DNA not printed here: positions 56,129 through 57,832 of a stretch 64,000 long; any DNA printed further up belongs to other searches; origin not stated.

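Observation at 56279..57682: SAHH-fold protein with apparently substituted catalytic positions, translationally coupled to a STAS protein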

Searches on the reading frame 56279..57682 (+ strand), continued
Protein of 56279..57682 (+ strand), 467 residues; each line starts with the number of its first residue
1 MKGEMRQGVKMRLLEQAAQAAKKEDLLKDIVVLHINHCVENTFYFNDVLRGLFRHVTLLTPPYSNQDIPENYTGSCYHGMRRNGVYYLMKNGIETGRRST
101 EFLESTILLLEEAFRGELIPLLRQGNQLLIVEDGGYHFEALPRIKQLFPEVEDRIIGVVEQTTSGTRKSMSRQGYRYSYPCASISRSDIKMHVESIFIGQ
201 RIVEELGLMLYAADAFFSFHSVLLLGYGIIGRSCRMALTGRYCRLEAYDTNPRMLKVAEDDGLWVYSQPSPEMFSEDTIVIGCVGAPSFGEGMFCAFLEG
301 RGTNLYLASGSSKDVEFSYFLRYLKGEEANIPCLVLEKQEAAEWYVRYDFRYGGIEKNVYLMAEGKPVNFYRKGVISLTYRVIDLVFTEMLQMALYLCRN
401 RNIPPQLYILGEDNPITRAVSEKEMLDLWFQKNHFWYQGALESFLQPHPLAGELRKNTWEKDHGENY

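Call 20: fold_search(model_id=the predicted structure, library=pdb)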
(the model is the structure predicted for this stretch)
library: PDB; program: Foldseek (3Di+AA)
matches with E <= 10: 1798; with E <= 0.001: 196
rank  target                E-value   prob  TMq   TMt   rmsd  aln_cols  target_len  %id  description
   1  5tov_B                3.5e-17  1.00  0.62  0.71   5.7       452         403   22  Crystal structure of the inactive form of S-adenosyl-L-homocysteine hydrolase from Thermotoga maritima in binary compl (released 2017-07-05)
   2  3x2f_A                6.3e-17  1.00  0.63  0.72   5.3       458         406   21  A Thermophilic S-Adenosylhomocysteine Hydrolase (released 2015-05-06)
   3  3x2e_A                8.2e-17  1.00  0.64  0.73   4.9       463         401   20  A thermophilic hydrolase (released 2015-05-06)
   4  3x2f_B                1.7e-16  1.00  0.63  0.71   5.3       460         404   20  A Thermophilic S-Adenosylhomocysteine Hydrolase (released 2015-05-06)
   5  7zd8_A                4.4e-16  1.00  0.65  0.72   5.5       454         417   16  Crystal structure of the R24E mutant of S-adenosyl-L-homocysteine hydrolase from Synechocystis sp. PCC 6803 cocrystall (released 2022-07-13)
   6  7zd9_A                8.3e-16  1.00  0.66  0.73   5.5       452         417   15  Crystal structure of the E352T mutant of S-adenosyl-L-homocysteine hydrolase from Synechocystis sp. PCC 6803 cocrystal (released 2022-07-13)
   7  7o5l_A                8.8e-16  1.00  0.64  0.71   5.6       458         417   15  Crystal structure of S-adenosyl-L-homocysteine hydrolase from Synechocystis sp. PCC 6803 cocrystallized with adenosine (released 2022-04-20)
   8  7o5m_A                1.1e-15  1.00  0.65  0.72   5.4       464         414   15  Crystal structure of S-adenosyl-L-homocysteine hydrolase from Synechocystis sp. PCC 6803 cocrystallized with adenosine (released 2022-04-20)
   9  9pdh_B                1.4e-15  1.00  0.67  0.72   5.1       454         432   17  X-ray structure of WT Drosophila Ahcy bound to NAD and adenosine at 2.50 A (released 2025-09-17)
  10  5jxw_C                1.4e-15  1.00  0.65  0.63   5.6       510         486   16  2.25 Angstrom Crystal Structure of S-adenosylhomocysteinase from Cryptosporidium parvum in Complex with Neplanocin-A a (released 2016-05-25)
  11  7zd8_C                1.7e-15  1.00  0.66  0.73   5.5       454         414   16  Crystal structure of the R24E mutant of S-adenosyl-L-homocysteine hydrolase from Synechocystis sp. PCC 6803 cocrystall (released 2022-07-13)
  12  5tow_A                1.9e-15  1.00  0.57  0.66   5.9       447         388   22  Crystal structure of the inactive form of S-adenosyl-L-homocysteine hydrolase from Thermotoga maritima in ternary comp (released 2017-07-05)
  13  7o5l_C                2.0e-15  1.00  0.66  0.74   6.1       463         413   16  Crystal structure of S-adenosyl-L-homocysteine hydrolase from Synechocystis sp. PCC 6803 cocrystallized with adenosine (released 2022-04-20)
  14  7zd7_A                2.0e-15  1.00  0.66  0.73   5.5       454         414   16  Crystal structure of the R24E/E352T double mutant of S-adenosyl-L-homocysteine hydrolase from Synechocystis sp. PCC 68 (released 2022-07-13)
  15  7r3a_A                2.4e-15  1.00  0.65  0.73   6.1       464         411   16  Crystal structure of S-adenosyl-L-homocysteine hydrolase from Methanococcus maripaludis in complex with inosine (released 2023-02-15)
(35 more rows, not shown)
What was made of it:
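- On SAHH (adenosylhomocysteinase, AhcY): The Foldseek top 50 are all SAHH, best E 3.5e-17, over the full length (call 20).
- On AHCYL/IRBIT: Identity to SAHH structures is 15-22% (call 20).
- It is 15-22% identical to SAHH structures (call 20).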

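Call 21: search_solved_structures(query=A1, max_evalue=0.001, show_alignments=5)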
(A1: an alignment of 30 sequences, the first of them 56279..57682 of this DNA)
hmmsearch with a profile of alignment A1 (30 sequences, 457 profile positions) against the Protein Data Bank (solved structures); distinct sequences matched with E-value up to 0.001: 49.
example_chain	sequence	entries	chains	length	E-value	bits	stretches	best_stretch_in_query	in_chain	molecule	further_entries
7r39_A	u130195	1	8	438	7.7e-15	57.9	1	124-263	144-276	Adenosylhomocysteinase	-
8wwg_A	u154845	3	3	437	4e-14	55.5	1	123-281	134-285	Adenosylhomocysteinase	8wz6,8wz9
8wz8_A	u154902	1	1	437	4e-14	55.5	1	123-281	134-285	Adenosylhomocysteinase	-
7r37_A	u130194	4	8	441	5.5e-14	55.1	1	123-265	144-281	Adenosylhomocysteinase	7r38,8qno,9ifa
3x2e_A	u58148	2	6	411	6.1e-14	54.9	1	121-408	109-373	Adenosylhomocysteinase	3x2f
5tov_A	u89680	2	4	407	6.5e-14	54.8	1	121-408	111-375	Adenosylhomocysteinase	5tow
8wz7_A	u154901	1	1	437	9.5e-14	54.3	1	123-280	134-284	Adenosylhomocysteinase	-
3gvp_A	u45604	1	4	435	1e-13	54.2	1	123-289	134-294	Adenosylhomocysteinase 3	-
9ifb_A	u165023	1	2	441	1.3e-13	53.8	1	123-265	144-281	Adenosylhomocysteinase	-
3mtg_A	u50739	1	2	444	5e-13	51.9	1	123-289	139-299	Putative adenosylhomocysteinase 2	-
3ond_A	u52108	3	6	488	1.5e-11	47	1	140-282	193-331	Adenosylhomocysteinase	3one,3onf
6f3m_B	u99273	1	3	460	1.8e-11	46.8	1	121-264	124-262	Adenosylhomocysteinase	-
6f3m_A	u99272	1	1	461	1.8e-11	46.8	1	121-264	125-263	Adenosylhomocysteinase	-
6f3n_A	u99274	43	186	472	1.9e-11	46.7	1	121-264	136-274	Adenosylhomocysteinase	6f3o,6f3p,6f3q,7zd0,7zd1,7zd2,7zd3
8azf_A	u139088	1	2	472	1.9e-11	46.7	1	121-264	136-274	Adenosylhomocysteinase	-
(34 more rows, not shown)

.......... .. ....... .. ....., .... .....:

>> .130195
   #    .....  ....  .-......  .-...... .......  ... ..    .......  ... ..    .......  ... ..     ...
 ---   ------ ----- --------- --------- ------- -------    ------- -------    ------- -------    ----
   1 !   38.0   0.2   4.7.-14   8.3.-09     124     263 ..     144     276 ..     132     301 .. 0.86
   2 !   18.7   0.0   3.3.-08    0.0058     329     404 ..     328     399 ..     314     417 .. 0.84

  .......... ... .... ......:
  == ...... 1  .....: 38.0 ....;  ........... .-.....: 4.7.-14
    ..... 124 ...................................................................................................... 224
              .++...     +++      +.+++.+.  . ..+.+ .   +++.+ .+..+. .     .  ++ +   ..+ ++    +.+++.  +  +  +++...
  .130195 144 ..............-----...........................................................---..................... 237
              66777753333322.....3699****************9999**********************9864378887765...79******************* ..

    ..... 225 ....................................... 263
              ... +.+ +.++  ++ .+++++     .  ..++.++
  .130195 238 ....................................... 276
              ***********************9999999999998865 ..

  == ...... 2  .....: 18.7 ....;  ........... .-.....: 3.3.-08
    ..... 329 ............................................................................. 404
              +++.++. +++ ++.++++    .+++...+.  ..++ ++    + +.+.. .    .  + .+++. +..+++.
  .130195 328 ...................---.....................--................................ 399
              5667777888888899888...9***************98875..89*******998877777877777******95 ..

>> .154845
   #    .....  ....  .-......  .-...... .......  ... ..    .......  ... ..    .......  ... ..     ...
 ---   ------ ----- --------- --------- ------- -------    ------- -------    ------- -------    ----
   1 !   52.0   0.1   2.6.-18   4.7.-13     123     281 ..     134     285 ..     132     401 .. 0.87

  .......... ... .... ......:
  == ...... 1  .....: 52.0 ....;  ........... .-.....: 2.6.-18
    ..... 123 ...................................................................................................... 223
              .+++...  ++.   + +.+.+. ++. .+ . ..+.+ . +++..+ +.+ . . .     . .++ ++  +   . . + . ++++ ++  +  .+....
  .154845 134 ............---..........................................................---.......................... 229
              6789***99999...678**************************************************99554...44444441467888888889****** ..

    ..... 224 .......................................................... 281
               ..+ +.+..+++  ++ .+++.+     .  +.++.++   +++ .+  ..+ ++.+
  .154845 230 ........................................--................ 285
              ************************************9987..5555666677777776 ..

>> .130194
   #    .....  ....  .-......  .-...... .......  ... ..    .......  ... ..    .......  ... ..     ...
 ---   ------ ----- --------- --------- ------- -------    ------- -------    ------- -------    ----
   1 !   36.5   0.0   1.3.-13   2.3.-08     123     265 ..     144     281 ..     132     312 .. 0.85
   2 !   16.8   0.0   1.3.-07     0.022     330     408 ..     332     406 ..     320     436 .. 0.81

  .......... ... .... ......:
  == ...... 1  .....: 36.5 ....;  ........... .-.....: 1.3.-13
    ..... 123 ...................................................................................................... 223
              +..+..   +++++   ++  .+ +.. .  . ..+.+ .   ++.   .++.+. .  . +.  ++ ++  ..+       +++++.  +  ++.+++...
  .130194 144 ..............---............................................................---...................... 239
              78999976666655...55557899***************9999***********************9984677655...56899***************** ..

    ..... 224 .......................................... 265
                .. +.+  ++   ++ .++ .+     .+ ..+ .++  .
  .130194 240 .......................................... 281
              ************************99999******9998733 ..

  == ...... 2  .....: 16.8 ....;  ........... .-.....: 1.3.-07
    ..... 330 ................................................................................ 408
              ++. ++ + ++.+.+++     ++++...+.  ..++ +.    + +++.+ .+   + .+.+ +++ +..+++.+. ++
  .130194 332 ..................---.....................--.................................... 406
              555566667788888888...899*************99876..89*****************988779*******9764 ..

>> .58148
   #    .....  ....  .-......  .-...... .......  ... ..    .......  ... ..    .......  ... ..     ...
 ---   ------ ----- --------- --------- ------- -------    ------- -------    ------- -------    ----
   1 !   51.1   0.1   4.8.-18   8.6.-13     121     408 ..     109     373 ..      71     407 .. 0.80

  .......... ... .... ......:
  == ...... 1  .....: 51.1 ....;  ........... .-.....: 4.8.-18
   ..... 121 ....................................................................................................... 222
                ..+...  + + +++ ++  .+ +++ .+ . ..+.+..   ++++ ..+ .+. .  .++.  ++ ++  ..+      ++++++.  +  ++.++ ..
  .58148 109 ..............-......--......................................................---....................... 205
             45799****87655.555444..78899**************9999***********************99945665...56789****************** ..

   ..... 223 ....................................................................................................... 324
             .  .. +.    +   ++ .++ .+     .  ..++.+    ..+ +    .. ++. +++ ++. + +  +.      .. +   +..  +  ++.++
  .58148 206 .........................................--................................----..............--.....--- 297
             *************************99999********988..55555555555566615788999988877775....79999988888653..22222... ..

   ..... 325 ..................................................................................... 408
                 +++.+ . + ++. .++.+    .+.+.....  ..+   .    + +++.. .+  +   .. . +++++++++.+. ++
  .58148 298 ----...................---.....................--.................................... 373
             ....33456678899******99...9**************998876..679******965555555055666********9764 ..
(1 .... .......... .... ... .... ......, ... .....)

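Call 27: search_protein_families(library=pfam, proteins=[L045:7299-8873:+, L047:7620-9431:+, L049:7293-8855:+, L050:7248-8870:+, L048:7860-9041:+, L045:8831-9871:+, L050:8867-9727:+, L037:5484-6503:+, L037:1717-5322:+, L040:9701-11353:+], max_evalue=0.001)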
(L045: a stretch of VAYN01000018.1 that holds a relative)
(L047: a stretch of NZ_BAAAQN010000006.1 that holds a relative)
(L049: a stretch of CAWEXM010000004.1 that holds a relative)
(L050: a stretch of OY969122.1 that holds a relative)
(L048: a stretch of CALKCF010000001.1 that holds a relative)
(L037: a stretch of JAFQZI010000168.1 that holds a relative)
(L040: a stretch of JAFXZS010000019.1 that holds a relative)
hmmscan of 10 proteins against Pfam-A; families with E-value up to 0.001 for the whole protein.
L045:7299-8873:+ (524 aa): 2 families
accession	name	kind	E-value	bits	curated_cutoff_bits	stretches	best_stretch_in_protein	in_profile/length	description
PF00670.27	AdoHcyase_NAD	-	1.3e-06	29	27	1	316-457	21-160/162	S-adenosyl-L-homocysteine hydrolase, NAD binding domain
PF02826.25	2-Hacid_dh_C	-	6.1e-05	22.9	25.1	1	312-375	30-92/178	D-isomer specific 2-hydroxyacid dehydrogenase, NAD binding domain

L047:7620-9431:+ (603 aa): 1 family
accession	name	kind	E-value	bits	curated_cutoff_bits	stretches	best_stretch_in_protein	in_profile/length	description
PF00670.27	AdoHcyase_NAD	-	1.5e-05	25.6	27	1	197-347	7-153/162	S-adenosyl-L-homocysteine hydrolase, NAD binding domain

L049:7293-8855:+ (520 aa): 4 families
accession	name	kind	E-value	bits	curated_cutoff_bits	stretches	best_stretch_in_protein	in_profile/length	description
PF02826.25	2-Hacid_dh_C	-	4e-08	33.3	25.1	1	311-430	27-147/178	D-isomer specific 2-hydroxyacid dehydrogenase, NAD binding domain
PF13478.12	XdhC_C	-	6.3e-08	33.6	29.7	1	324-442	2-85/125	XdhC Rossmann domain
PF02254.24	TrkA_N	-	0.00011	23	23.8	1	324-366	2-44/116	TrkA-N domain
PF00670.27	AdoHcyase_NAD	-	0.0003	21.4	27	1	318-456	21-159/162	S-adenosyl-L-homocysteine hydrolase, NAD binding domain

L050:7248-8870:+ (540 aa): 6 families
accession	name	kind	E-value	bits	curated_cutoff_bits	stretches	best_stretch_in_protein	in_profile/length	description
PF02826.25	2-Hacid_dh_C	-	7e-06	26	25.1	1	326-441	26-142/178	D-isomer specific 2-hydroxyacid dehydrogenase, NAD binding domain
PF00670.27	AdoHcyase_NAD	-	7e-05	23.4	27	1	334-440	21-125/162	S-adenosyl-L-homocysteine hydrolase, NAD binding domain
PF13478.12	XdhC_C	-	0.00028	21.9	29.7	0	340-449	2-73/125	XdhC Rossmann domain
PF07991.19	KARI_N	-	0.00028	20.9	20.6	1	334-384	2-53/165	Acetohydroxy acid isomeroreductase, NADPH-binding domain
PF02254.24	TrkA_N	-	0.00044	21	23.8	1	340-381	2-43/116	TrkA-N domain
PF03435.24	Sacchrp_dh_NADP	-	0.00073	20.3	25.1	0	340-386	2-52/129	Saccharopine dehydrogenase NADP binding domain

L048:7860-9041:+ (393 aa): 4 families
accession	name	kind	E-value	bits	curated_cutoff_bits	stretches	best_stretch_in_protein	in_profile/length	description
PF00670.27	AdoHcyase_NAD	-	3.4e-18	66.7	27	1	192-330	21-157/162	S-adenosyl-L-homocysteine hydrolase, NAD binding domain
PF02826.25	2-Hacid_dh_C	-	3.8e-05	23.6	25.1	1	187-254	29-95/178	D-isomer specific 2-hydroxyacid dehydrogenase, NAD binding domain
PF07991.19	KARI_N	-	5.2e-05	23.3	20.6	1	192-295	2-105/165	Acetohydroxy acid isomeroreductase, NADPH-binding domain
PF03807.23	F420_oxidored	-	0.00059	20.8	21.6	0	196-275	1-85/94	NADP oxidoreductase coenzyme F420-dependent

L045:8831-9871:+ (346 aa): 1 family
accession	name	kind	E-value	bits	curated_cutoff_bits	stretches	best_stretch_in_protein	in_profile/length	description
PF01040.23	UbiA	-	2.3e-34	119.3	34.2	1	44-274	7-234/250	UbiA prenyltransferase family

L050:8867-9727:+ (286 aa): 0 families

L037:5484-6503:+ (339 aa): 5 families
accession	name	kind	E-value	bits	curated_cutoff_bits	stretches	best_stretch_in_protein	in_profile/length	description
PF13392.12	HNH_3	-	2.7e-11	43.4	24.8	1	47-92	2-46/46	HNH endonuclease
PF02796.21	HTH_7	-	5.1e-08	33.4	23.8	0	120-151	4-35/45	Helix-turn-helix domain of resolvase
PF13936.12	HTH_38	-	4.2e-07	30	27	0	119-147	2-30/44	Helix-turn-helix domain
PF13384.12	HTH_23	-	6e-07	29.5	24.6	0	205-229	15-39/50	Homeodomain-like domain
PF13518.12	HTH_28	-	0.00021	21.8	25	0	205-229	10-34/52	Helix-turn-helix domain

L037:1717-5322:+ (1201 aa): 4 families
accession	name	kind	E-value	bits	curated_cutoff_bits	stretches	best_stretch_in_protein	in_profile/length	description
PF13306.12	LRR_5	-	1.1e-101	336.1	27.7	3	732-860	2-127/127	BspA type Leucine rich repeat region (6 copies)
PF18998.6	Flg_new_2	-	9.4e-27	93.3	23.6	3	890-973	2-71/73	Divergent InlB B-repeat domain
PF13855.12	LRR_8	-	8.8e-10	38.6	27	0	731-770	14-54/61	Leucine rich repeat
PF05725.18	FNIP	-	9.3e-08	32.5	21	0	656-688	9-40/44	FNIP Repeat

L040:9701-11353:+ (550 aa): 3 families
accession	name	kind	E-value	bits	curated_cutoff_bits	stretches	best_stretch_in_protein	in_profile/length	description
PF00768.25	Peptidase_S11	-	1.6e-44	152.6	27.6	1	301-528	10-237/239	D-alanyl-D-alanine carboxypeptidase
PF01471.23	PG_binding_1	-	8.7e-12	45.5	23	2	138-170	6-38/57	Putative peptidoglycan binding domain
PF13354.11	Beta-lactamase2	-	7.1e-09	35.8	22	1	313-445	9-142/214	Beta-lactamase enzyme family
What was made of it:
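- Tried and rejected: These proved to be distant SAHH-like proteins in other contexts (UbiA neighbour and others; call 27).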

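Call 28: find_encoding_contigs(protein=P0102, flank=7000, max_places=2)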
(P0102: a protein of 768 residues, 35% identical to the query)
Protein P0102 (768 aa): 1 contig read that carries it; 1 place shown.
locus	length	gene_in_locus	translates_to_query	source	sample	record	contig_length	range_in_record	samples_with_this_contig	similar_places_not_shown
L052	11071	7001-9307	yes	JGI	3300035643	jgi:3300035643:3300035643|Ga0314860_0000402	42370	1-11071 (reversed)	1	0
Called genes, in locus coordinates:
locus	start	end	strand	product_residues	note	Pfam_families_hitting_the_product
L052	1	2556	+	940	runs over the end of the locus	-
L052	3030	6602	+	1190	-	PF00004:AAA, PF13173:AAA_14 (faint), PF13191:AAA_16 (faint), PF13555:AAA_29 (faint), PF25199:nSTAND_NTPase5 (faint), PF05729:NACHT (weak), PF03781:FGE-sulfatase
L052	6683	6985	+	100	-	PF05899:Cupin_3 (weak), PF07883:Cupin_2, PF02311:AraC_binding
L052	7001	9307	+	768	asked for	PF00069:Pkinase, PF02254:TrkA_N (weak)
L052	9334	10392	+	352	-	PF04055:Radical_SAM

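Call 29: find_encoding_contigs(protein=P0105, flank=7000, max_places=2)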
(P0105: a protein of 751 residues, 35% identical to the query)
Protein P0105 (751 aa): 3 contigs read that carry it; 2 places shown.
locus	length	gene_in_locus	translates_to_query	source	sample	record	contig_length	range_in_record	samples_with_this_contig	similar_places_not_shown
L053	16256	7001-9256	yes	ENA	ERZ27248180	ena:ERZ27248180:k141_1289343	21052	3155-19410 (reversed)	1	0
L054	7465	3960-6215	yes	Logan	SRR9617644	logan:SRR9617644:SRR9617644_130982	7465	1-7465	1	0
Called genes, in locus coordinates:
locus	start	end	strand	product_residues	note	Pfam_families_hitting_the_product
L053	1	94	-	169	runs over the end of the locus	-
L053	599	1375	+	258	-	-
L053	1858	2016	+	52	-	-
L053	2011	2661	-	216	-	-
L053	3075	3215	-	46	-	-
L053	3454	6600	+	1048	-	PF13191:AAA_16 (faint), PF03781:FGE-sulfatase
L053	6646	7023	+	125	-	PF02311:AraC_binding (weak), PF07883:Cupin_2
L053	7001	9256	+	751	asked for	PF00670:AdoHcyase_NAD (weak), PF02254:TrkA_N (weak)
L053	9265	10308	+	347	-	PF04055:Radical_SAM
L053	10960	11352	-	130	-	-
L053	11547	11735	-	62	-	-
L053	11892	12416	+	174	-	-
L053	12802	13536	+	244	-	-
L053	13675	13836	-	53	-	-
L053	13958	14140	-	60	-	-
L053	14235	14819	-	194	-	-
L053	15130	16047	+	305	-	-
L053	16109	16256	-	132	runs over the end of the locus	PF26485:DUF8156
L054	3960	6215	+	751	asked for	PF00670:AdoHcyase_NAD (weak), PF02254:TrkA_N (weak)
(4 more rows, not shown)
